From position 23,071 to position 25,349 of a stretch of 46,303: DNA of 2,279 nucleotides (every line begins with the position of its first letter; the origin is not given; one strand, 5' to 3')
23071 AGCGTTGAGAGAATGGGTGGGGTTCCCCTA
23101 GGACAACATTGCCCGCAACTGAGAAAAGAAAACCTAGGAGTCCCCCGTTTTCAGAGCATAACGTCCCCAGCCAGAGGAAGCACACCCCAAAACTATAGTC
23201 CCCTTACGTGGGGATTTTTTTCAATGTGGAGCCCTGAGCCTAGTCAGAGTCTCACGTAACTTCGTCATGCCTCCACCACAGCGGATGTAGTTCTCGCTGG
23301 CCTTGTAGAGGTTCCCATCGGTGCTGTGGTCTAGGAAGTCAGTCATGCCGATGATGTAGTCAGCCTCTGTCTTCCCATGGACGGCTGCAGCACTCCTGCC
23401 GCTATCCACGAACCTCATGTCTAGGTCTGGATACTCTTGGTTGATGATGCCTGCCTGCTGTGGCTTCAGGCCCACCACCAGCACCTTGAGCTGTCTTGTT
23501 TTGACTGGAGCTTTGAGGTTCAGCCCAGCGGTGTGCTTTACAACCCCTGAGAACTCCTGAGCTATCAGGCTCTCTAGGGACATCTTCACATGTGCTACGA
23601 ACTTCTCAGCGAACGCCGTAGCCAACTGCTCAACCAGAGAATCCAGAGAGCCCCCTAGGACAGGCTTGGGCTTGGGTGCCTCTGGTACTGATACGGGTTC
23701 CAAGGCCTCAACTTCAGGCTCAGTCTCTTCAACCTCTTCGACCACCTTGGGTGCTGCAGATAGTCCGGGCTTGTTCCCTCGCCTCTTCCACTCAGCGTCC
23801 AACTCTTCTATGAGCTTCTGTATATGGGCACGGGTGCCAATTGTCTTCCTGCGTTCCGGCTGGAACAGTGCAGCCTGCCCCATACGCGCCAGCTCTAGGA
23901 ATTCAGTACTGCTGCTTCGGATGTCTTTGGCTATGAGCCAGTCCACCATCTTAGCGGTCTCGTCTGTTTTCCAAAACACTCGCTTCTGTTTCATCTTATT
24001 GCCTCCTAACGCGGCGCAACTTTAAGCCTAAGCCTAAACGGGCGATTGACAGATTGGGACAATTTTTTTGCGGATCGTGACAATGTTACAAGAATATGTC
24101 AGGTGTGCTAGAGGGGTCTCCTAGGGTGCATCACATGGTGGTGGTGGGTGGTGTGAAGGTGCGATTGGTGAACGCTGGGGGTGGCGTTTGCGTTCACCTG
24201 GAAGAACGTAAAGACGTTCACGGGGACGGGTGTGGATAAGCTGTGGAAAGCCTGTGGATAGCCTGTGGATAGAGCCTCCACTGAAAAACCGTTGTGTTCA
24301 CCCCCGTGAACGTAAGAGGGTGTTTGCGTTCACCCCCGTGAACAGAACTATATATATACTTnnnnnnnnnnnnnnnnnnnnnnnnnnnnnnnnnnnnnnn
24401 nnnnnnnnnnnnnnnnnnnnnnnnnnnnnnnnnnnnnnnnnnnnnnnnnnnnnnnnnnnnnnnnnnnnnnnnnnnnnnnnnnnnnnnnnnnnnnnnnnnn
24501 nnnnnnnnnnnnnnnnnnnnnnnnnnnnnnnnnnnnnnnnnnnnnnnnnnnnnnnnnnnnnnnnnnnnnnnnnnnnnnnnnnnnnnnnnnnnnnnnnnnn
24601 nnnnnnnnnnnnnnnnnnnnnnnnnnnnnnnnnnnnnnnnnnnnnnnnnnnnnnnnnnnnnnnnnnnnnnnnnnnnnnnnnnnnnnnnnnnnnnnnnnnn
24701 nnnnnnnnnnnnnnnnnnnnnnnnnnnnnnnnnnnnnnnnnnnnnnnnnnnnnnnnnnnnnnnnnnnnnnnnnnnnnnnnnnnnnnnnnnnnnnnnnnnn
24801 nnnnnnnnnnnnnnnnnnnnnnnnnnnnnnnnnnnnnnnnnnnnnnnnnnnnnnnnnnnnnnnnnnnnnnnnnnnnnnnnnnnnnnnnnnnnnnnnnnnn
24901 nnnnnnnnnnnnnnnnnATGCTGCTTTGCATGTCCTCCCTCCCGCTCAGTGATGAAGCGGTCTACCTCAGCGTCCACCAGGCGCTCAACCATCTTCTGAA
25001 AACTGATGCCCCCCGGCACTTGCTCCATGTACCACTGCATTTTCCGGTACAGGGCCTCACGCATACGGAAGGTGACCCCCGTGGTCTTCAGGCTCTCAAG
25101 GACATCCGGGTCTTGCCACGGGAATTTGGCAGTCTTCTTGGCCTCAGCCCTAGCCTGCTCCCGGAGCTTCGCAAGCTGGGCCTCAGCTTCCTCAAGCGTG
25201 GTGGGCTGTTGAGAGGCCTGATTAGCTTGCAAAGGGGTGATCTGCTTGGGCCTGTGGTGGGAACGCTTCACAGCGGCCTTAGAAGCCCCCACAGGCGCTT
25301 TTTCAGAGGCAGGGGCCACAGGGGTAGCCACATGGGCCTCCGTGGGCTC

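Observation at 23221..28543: One phage carries a T7-type RNAP, an integrase and plasmid-maintenance genes: an ambiguous or dual prophage lifestyle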

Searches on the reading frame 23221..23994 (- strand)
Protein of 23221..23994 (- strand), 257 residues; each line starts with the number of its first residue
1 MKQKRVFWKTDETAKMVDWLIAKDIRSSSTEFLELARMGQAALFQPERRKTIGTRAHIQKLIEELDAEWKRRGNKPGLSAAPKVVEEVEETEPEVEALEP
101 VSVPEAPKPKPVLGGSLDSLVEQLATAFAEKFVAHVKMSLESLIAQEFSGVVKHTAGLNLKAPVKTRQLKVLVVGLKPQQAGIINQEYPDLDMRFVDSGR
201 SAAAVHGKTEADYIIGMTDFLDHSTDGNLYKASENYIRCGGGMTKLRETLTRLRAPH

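Call 5: search_protein_families(library=pfam, proteins=[window:23221-23994:-], max_evalue=0.01)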
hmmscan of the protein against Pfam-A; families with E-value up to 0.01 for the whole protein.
window:23221-23994:- (257 aa): 0 families

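Call 6: search_protein_families(library=phrogs, proteins=[window:23221-23994:-], max_evalue=0.01)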
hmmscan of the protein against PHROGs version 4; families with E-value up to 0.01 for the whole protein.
window:23221-23994:- (257 aa): 0 families

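Call 85: search_protein_families(library=ncbifam, proteins=[window:23221-23994:-], max_evalue=0.01)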
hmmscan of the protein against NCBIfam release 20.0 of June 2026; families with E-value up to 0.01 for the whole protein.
window:23221-23994:- (257 aa): 0 families

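Call 91: search_protein_representatives(protein=window:23221-23994:-)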
Query: 257 residues. Proteins with E-value up to 0.001 (for the whole library): 535; up to 1e-10: 67; up to 1e-30: 4. The best 150 are listed.
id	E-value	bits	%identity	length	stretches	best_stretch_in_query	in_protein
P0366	6.0e-165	562.8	100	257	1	1-257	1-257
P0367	4.3e-43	163.9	40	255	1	3-255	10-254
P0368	1.1e-32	129.8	35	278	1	5-255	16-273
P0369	4.4e-31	124.6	37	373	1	3-253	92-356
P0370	5.3e-28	114.5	34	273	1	6-255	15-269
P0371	1.2e-27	113.4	34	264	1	3-255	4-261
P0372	9.1e-26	107.2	34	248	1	3-251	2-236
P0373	1.0e-25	107.0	36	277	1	2-253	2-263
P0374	4.7e-23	98.3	38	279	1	3-250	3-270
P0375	9.5e-23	97.3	37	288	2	113-252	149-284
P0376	1.3e-22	96.9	35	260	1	4-256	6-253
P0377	1.3e-19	87.0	32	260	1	5-251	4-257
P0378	1.6e-19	86.7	33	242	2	99-253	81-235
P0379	7.7e-18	81.3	33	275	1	3-257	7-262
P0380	2.5e-17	79.6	35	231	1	82-252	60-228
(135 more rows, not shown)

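Call 93: search_protein_families(library=pfam, alignment_id=A3, max_evalue=0.1)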
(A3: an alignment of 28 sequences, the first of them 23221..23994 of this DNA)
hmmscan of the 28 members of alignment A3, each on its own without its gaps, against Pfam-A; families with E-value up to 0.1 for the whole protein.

A. member 1, window:23221-23994:- (257 aa): 0 families

B. families by the number of members that match (of 28 scanned): 13 families
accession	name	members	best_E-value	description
PF10087.14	DUF2325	13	2.2e-05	Uncharacterized protein conserved in bacteria (DUF2325)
PF13223.11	DUF4031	1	0.0013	Protein of unknown function (DUF4031)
PF08785.16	Ku_PK_bind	1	0.018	Ku C terminal domain like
PF10036.14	RLL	1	0.042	RNA transcription, translation and transport factor protein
PF10330.14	Stb3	1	0.046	Putative Sin3 binding protein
PF02841.20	GBP_C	1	0.052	Guanylate-binding protein, C-terminal domain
PF18568.6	COS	1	0.059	TRIM C-terminal subgroup One Signature domain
PF18953.6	SAP_new25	1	0.068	SAP domain-containing new25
PF20415.3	DUF6699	1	0.071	Family of unknown function (DUF6699)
PF15119.11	APOC4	1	0.078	Apolipoprotein C4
PF17242.7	DUF5315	1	0.079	Disordered region of unknown function (DUF5315)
PF11443.14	DUF2828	1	0.081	Domain of unknown function (DUF2828)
PF11221.13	Med21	1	0.081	Subunit 21 of Mediator complex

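Call 100: predict_structure(alignment_id=A3)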
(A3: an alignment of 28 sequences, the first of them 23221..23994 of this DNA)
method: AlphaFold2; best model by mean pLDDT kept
length: 257 residues; sequences in the alignment: 28
mean_pLDDT: 86.2   pTM: 0.49
mean pLDDT of the five models: 86.2, 85.6, 85.4, 85.0, 84.2
residues with pLDDT >= 90: 170; 70-90: 36; 50-70: 39; < 50: 12
segments of 3 or more residues with pLDDT < 50: 76-80, 89-92
pLDDT, mean of each block of 10 residues (from residue 1): 89 98 96 98 97 97 97 62 49 54 58 69 94 95 88 70 84 97 97 95 89 97 94 96 97 84
secondary structure, 60 per line:
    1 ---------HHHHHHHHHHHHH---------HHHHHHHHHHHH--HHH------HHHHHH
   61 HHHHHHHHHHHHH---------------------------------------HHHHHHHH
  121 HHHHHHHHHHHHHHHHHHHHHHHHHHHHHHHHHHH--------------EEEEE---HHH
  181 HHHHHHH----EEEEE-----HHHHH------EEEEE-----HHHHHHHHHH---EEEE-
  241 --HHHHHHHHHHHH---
elements in order: H10-22 H32-43 H55-73 H113-155 E170-174 H178-187 E192-196 H202-206 E213-217 H223-232 E236-239 H243-254

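Call 103: fold_search(model_id=the predicted structure, library=pdb)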
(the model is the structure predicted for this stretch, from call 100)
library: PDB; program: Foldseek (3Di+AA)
matches with E <= 10: 1436; with E <= 0.001: 0
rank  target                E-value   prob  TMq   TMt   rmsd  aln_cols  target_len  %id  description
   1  1xdw                  1.6e-02  0.98  0.22  0.18   7.2        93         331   18  NAD+-dependent (R)-2-Hydroxyglutarate Dehydrogenase from Acidaminococcus fermentans (released 2005-03-08)
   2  2a9v_C                2.9e-02  0.95  0.21  0.26   4.1        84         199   19  Crystal structure of a putative gmp synthase subunit a protein (ta0944m) from thermoplasma acidophilum at 2.45 A resol (released 2005-08-02)
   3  4dn6_A                4.3e-02  0.87  0.22  0.39   6.7        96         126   14  Crystal structure of a putative pilus assembly protein (cpaE) from Burkholderia thailandensis E264 at 2.80 A resolutio (released 2012-02-29)
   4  2fcj_B                5.3e-02  0.91  0.25  0.47   3.9       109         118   14  Structure of small TOPRIM domain protein from Bacillus stearothermophilus. (released 2006-01-24)
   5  6oec_I                6.0e-02  0.87  0.23  0.36   6.7        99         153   13  Yeast Spc42 Trimeric Coiled-Coil Amino Acids 181-211 fused to PDB: 3H5I (released 2019-04-24)
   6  2a9v_B                6.0e-02  0.80  0.20  0.25   4.4        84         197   18  Crystal structure of a putative gmp synthase subunit a protein (ta0944m) from thermoplasma acidophilum at 2.45 A resol (released 2005-08-02)
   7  2a9v_A                6.4e-02  0.80  0.20  0.25   4.4        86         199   17  Crystal structure of a putative gmp synthase subunit a protein (ta0944m) from thermoplasma acidophilum at 2.45 A resol (released 2005-08-02)
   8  8pin_C                6.4e-02  0.77  0.21  0.14   6.6        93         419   12  Crystal structure of Ser33 (released 2025-01-15)
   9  8pis_A                6.8e-02  0.66  0.19  0.12   7.2       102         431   12  Crystal structure of Ser33 in complex with L-Serine (released 2025-01-15)
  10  5dcl_A                7.8e-02  0.69  0.21  0.38   5.8       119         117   13  Structure of a lantibiotic response regulator: N terminal domain of the nisin resistance regulator NsrR (released 2016-03-16)
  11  3lte_G                8.3e-02  0.84  0.23  0.42   5.2       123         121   10  CRYSTAL STRUCTURE OF RESPONSE REGULATOR (SIGNAL RECEIVER DOMAIN) FROM Bermanella marisrubri (released 2010-03-31)
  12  2yq4_B                8.9e-02  0.85  0.21  0.17   4.0        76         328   13  Crystal Structure of D-isomer specific 2-hydroxyacid dehydrogenase from Lactobacillus delbrueckii ssp. bulgaricus (released 2012-11-21)
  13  4l85_A                8.9e-02  0.75  0.23  0.42   6.1       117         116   14  Crystal structure of receiver domain of KdpE D52A mutant from E. coli (released 2014-02-19)
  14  4kfc_B                9.5e-02  0.80  0.23  0.25   6.4        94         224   13  Crystal structure of a hyperactive mutant of response regulator KdpE complexed to its promoter DNA (released 2014-02-19)
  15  5kdw_A                9.5e-02  0.44  0.19  0.07   7.4       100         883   11  IMPa metallopeptidase from Pseudomonas aeruginosa (released 2017-01-11)
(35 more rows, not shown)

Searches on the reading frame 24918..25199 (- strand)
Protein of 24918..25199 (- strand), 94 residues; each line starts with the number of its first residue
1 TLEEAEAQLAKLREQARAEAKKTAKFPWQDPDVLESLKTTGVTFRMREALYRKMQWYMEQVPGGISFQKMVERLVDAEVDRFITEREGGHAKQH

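Call 109: search_solved_structures(query=A4, max_evalue=10, show_alignments=2)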
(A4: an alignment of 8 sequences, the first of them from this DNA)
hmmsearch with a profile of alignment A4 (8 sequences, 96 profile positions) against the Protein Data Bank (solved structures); distinct sequences matched with E-value up to 10: 4.
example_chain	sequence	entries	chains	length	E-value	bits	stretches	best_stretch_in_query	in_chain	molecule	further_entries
3wiq_A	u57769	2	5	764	0.96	12.6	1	18-49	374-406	Kojibiose phosphorylase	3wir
6ulo_A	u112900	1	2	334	1.2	12.3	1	25-79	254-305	Uncharacterized protein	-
2iqc_A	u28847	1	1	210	2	11.6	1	6-33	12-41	Fanconi anemia group F protein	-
7kzp_F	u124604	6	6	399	2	11.6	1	6-33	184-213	Fanconi anemia group F protein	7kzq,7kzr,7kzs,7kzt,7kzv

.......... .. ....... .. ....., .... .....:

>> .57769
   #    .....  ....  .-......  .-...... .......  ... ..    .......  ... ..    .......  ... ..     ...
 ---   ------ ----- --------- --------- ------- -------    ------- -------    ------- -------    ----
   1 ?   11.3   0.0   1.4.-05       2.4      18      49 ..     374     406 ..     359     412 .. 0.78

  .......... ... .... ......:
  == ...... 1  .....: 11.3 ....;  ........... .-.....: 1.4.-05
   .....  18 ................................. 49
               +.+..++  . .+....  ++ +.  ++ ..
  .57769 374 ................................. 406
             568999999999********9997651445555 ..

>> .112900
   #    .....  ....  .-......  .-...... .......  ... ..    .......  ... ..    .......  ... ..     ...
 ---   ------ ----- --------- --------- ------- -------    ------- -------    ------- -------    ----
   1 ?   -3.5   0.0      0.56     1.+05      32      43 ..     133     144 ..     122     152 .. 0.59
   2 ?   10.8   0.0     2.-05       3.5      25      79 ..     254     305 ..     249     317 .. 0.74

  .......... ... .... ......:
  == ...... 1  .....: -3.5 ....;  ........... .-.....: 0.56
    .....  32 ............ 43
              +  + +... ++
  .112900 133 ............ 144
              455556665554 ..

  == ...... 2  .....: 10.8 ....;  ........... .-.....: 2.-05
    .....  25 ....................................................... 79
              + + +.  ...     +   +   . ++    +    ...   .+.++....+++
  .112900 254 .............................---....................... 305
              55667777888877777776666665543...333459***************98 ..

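Call 110: search_protein_families(library=pfam, alignment_id=A4, max_evalue=1)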
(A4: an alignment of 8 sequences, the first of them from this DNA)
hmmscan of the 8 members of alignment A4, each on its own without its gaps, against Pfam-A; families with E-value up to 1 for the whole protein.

A. member 1, seq(94 aa): 1 family
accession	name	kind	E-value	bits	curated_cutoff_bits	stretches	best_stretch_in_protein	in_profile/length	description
PF10691.14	DUF2497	-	0.11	13.4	27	0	68-83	59-74/75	Protein of unknown function (DUF2497)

B. families by the number of members that match (of 8 scanned): 9 families
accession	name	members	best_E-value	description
PF14282.11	FlxA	2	0.016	FlxA-like protein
PF07362.18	CcdA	2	0.092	Post-segregation antitoxin CcdA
PF04977.20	DivIC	1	0.0035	Septum formation initiator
PF04576.20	Zein-binding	1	0.0059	Zein-binding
PF17200.10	sCache_2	1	0.048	Single Cache domain 2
PF10691.14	DUF2497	1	0.11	Protein of unknown function (DUF2497)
PF08468.16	MTS_N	1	0.15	Methyltransferase small domain N-terminal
PF02256.22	Fe_hyd_SSU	1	0.17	Iron hydrogenase small subunit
PF00114.24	Pilin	1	0.24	Pilin (bacterial filament)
